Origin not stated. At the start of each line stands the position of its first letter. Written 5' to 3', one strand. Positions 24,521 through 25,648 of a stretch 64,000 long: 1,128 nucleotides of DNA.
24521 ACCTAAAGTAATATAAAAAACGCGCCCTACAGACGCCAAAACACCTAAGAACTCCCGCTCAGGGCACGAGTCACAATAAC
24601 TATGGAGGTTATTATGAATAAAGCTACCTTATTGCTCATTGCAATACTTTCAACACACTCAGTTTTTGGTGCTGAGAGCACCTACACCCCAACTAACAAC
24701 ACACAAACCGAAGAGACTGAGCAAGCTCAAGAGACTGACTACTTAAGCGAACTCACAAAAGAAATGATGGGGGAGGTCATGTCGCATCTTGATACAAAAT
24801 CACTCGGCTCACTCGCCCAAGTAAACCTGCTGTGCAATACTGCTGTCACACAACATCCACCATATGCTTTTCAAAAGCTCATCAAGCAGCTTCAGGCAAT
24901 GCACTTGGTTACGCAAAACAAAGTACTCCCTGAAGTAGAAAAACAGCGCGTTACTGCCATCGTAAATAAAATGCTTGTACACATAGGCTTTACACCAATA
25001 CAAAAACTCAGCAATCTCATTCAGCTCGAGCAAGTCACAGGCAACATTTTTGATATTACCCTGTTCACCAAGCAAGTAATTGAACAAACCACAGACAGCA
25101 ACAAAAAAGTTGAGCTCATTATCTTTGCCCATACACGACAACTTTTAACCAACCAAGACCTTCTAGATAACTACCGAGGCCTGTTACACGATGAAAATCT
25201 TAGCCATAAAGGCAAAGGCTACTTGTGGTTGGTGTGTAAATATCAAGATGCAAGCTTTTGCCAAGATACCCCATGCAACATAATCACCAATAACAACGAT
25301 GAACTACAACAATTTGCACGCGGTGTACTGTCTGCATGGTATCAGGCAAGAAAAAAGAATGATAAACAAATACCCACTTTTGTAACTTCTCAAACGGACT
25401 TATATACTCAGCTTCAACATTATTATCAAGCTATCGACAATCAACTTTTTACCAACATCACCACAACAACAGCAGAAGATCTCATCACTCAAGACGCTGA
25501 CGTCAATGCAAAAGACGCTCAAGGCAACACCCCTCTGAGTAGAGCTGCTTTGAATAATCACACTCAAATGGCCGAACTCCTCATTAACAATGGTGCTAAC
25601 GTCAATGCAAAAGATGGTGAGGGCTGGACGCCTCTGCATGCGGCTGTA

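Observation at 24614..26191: Eukaryote-like effector candidate: signal peptide + F-box-like motif + ankyrin repeats + C-terminal hydrophobic anchor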

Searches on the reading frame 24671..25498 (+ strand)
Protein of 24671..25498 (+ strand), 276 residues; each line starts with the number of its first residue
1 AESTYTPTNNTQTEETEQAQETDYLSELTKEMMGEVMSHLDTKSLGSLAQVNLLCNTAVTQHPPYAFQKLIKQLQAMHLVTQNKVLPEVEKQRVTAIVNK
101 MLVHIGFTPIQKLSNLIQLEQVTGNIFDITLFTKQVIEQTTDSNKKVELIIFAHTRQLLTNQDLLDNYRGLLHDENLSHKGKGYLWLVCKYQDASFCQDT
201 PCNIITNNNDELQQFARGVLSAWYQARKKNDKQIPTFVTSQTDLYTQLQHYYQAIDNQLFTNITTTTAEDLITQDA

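Call 8: find_homologous_proteins(query=window:24671-25486:+, max_evalue=10)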
Query seq(272 aa): 435 candidates shared short words with the query, none scored E <= 10.

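Call 10: search_solved_structures(query=window:24674-25471:+, max_evalue=10, show_alignments=3)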
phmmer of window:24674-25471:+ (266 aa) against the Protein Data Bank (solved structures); distinct sequences matched with E-value up to 10: 1.
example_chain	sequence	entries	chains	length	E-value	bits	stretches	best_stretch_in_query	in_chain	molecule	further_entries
2lyc_A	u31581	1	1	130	1.5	11.6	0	202-249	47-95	Spindle and kinetochore-associated protein 1 homolog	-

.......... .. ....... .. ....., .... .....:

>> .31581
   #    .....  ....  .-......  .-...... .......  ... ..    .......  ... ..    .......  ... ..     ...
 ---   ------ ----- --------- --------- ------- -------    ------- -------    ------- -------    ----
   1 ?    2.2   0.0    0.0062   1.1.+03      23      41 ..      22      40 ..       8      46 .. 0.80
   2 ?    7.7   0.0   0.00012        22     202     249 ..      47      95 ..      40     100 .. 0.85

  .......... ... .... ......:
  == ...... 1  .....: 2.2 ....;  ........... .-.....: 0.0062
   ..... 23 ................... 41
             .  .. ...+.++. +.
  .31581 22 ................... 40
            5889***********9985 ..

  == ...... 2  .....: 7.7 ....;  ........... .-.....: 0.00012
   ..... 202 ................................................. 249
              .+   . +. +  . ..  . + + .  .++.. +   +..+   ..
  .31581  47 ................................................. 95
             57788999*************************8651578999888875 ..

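Call 19: search_protein_representatives(protein=window:24674-25471:+)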
Query: 266 residues. Proteins with E-value up to 0.001 (for the whole library): 1; up to 1e-10: 1; up to 1e-30: 1. The best 1 are listed.
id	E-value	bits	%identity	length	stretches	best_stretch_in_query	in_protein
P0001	4.2e-171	583.1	100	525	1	1-266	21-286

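Call 24: search_protein_families(library=pfam, proteins=[window:24674-25471:+], max_evalue=10)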
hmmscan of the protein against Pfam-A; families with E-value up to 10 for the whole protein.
window:24674-25471:+ (266 aa): 2 families
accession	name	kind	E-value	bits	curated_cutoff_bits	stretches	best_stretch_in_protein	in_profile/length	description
PF00646.38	F-box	-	0.004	17.5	20.5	1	24-63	1-40/43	F-box domain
PF04299.18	FMN_bind_2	-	0.1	12.7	22.4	1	35-99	15-80/168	Putative FMN-binding domain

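Call 37: predict_structure(protein=window:24671-25498:+)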
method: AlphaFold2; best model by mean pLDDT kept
length: 276 residues; sequences in the alignment: 1
mean_pLDDT: 40.3   pTM: 0.28
mean pLDDT of the five models: 40.3, 36.9, 34.6, 33.1, 30.6
residues with pLDDT >= 90: 0; 70-90: 0; 50-70: 65; < 50: 211
segments of 3 or more residues with pLDDT < 50: 1-63, 77-90, 99-201, 241-263, 274-276
pLDDT, mean of each block of 10 residues (from residue 1): 28 33 34 30 33 37 52 50 46 50 45 47 39 27 31 29 28 27 42 37 53 53 52 53 44 35 50 47
secondary structure, 60 per line:
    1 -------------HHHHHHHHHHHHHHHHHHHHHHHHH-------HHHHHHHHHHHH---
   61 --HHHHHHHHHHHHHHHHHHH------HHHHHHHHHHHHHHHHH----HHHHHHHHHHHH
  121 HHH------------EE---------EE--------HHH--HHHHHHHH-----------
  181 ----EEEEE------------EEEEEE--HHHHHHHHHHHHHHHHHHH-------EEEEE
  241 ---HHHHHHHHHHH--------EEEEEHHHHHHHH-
elements in order: H14-38 H46-57 H63-81 H88-104 H109-123 H162-169 E185-189 E202-207 H210-228 E236-240 H244-254 E263-267 H268-275

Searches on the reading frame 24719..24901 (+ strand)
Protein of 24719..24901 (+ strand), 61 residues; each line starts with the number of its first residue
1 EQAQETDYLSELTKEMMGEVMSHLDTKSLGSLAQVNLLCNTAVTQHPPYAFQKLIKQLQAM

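Call 24: search_protein_families(library=pfam, proteins=[window:24719-24901:+], max_evalue=10)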
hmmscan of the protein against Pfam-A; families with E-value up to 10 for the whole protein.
window:24719-24901:+ (61 aa): 3 families
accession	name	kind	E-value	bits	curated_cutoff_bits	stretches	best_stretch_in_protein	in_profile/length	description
PF00646.38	F-box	-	0.00035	20.8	20.5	1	9-49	1-41/43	F-box domain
PF15966.10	F-box_4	-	0.061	13.6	32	1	6-37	2-33/116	F-box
PF12937.12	F-box-like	-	0.11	12.7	24.3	1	15-35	7-27/47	F-box-like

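Call 38: search_solved_structures(query=window:24719-24901:+, max_evalue=10, show_alignments=5)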
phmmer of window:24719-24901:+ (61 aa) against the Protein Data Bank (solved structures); distinct sequences matched with E-value up to 10: 0.

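Call 64: search_protein_families(library=pfam, max_evalue=10, proteins=[window:24719-24901:+])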
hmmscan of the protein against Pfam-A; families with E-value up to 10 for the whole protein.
seq(61 aa): 3 families
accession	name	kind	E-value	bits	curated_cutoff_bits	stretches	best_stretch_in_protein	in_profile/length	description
PF00646.38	F-box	-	0.00035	20.8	20.5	1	9-49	1-41/43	F-box domain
PF15966.10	F-box_4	-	0.061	13.6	32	1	6-37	2-33/116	F-box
PF12937.12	F-box-like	-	0.11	12.7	24.3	1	15-35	7-27/47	F-box-like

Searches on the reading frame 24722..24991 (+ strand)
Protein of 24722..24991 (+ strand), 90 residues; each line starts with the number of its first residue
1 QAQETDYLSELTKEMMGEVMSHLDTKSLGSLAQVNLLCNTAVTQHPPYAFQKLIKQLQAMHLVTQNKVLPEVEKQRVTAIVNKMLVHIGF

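Call 52: predict_structure(protein=window:24722-24991:+)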
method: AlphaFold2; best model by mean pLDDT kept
length: 90 residues; sequences in the alignment: 1
mean_pLDDT: 59.0   pTM: 0.43
mean pLDDT of the five models: 59.0, 51.1, 50.6, 49.0, 48.0
residues with pLDDT >= 90: 0; 70-90: 3; 50-70: 76; < 50: 11
segments of 3 or more residues with pLDDT < 50: 1-5, 23-26
pLDDT, mean of each block of 10 residues (from residue 1): 52 58 52 59 54 62 64 68 61
secondary structure, 60 per line:
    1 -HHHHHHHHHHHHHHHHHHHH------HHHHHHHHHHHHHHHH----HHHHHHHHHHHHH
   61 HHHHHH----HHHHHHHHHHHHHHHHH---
elements in order: H2-21 H28-43 H48-66 H71-87

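Call 54: fold_search(model_id=the predicted structure, library=pdb)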
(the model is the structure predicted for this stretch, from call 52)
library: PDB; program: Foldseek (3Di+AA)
matches with E <= 10: 215; with E <= 0.001: 0
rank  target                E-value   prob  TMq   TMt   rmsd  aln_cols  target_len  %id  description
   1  2gsc_A                2.1e-01  0.75  0.41  0.36   5.5        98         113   12  Crystal Structure of the Conserved Hypothetical Cytosolic Protein Xcc0516 from Xanthomonas campestris (released 2006-10-03)
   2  2ip6                  2.8e-01  0.92  0.53  0.54   5.0        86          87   14  Crystal structure of PedB (released 2007-10-02)
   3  2gsc_B                3.8e-01  0.63  0.43  0.37   5.5        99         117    9  Crystal Structure of the Conserved Hypothetical Cytosolic Protein Xcc0516 from Xanthomonas campestris (released 2006-10-03)
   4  2rld_B                4.0e-01  0.60  0.44  0.38   5.5       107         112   11  CRYSTAL STRUCTURE OF A PROTEIN WITH UNKNOWN FUNCTION FROM S23 RIBOSOMAL PROTEIN FAMILY (BT_0352) FROM BACTEROIDES THET (released 2007-10-30)
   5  2gsc_E                6.0e-01  0.51  0.43  0.38   5.5        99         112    9  Crystal Structure of the Conserved Hypothetical Cytosolic Protein Xcc0516 from Xanthomonas campestris (released 2006-10-03)
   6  2gsc_C                6.0e-01  0.41  0.39  0.34   6.8        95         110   10  Crystal Structure of the Conserved Hypothetical Cytosolic Protein Xcc0516 from Xanthomonas campestris (released 2006-10-03)
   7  5aqs_D                8.0e-01  0.18  0.33  0.28  13.4       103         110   13  Fragment-based screening of HSP70 sheds light on the functional role of ATP-binding site residues (released 2016-10-05)
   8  9e2t_A                9.0e-01  0.69  0.50  0.48   5.1        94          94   14  Structure of a de novo designed interleukin-21 mimetic complex with IL-21R and IL-2Rg (released 2025-09-24)
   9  6e6t_A                9.5e-01  0.77  0.57  0.24   3.8        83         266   13  Dieckmann cyclase, NcmC, bound to cerulenin (released 2019-07-31)
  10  2qzg_C                1.0e+00  0.41  0.44  0.44   4.4        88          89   12  Crystal structure of unknown function protein MMP1188 (released 2007-09-04)
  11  9a4v_A                1.1e+00  0.47  0.50  0.11   6.8       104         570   15  Integrative model of PT1-ODO2 by crosslinking MS and deep learning (released 2024-09-18)
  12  5aqi_B                1.1e+00  0.15  0.32  0.27  12.0       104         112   10  Fragment-based screening of HSP70 sheds light on the functional role of ATP-binding site residues (released 2016-10-05)
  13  7nsn_A                1.1e+00  0.57  0.49  0.05   4.6        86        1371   17  Multi-domain GH92 alpha-1,2-mannosidase from Neobacillus novalis: mannoimidazole complex (released 2022-09-21)
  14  1yo7_A                1.4e+00  0.38  0.47  0.38   5.0        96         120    5  Re-engineering topology of the homodimeric ROP protein into a single-chain 4-helix bundle (released 2005-02-15)
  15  3fzf_B                1.4e+00  0.13  0.32  0.27  17.5        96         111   16  Crystal Structure of Hsc70/Bag1 in complex with ATP (released 2009-03-17)
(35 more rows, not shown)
